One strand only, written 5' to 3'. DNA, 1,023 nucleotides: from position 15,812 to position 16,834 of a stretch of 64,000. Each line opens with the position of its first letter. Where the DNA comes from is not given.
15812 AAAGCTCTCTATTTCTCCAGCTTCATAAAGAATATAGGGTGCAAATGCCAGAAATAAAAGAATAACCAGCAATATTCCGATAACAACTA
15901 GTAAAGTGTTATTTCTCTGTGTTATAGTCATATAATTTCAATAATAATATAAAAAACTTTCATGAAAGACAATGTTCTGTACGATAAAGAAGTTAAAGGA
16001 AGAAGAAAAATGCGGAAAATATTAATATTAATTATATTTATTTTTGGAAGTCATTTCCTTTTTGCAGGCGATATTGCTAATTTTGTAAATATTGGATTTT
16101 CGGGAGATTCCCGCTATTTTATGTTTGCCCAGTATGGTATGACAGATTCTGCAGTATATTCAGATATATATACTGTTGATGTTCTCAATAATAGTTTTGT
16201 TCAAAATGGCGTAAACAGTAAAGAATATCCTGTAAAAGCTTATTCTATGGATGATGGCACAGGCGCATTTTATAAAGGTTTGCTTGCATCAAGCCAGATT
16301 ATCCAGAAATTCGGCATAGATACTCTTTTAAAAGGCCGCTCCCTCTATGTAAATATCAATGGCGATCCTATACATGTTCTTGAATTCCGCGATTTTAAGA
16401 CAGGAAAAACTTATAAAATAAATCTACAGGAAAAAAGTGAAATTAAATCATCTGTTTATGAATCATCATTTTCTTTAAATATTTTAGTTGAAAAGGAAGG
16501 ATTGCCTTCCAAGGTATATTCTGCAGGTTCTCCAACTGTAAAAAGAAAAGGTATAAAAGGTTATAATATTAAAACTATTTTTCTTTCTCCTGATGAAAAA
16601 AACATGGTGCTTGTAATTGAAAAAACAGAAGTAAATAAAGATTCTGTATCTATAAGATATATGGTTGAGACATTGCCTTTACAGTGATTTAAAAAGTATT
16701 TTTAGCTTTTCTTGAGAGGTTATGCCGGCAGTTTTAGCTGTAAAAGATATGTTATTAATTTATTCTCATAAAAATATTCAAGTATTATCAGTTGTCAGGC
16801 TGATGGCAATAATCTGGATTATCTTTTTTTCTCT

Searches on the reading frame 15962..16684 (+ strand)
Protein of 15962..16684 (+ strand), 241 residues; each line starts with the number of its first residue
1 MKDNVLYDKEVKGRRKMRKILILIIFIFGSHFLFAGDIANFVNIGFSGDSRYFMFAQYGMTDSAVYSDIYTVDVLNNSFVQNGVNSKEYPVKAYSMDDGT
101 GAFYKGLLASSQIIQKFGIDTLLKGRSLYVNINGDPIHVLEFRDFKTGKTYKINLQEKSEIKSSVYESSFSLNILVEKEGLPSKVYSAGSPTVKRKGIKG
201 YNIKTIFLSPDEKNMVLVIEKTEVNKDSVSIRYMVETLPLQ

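Call 25: search_protein_families(library=pfam, proteins=[window:15962-16684:+], max_evalue=0.00001)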
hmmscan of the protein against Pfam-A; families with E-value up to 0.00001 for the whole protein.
window:15962-16684:+ (241 aa): 1 family
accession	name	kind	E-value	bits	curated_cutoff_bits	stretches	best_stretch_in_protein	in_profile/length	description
PF10016.14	DUF2259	-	5.6e-19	69.3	25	1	55-237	2-187/189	Predicted secreted protein (DUF2259)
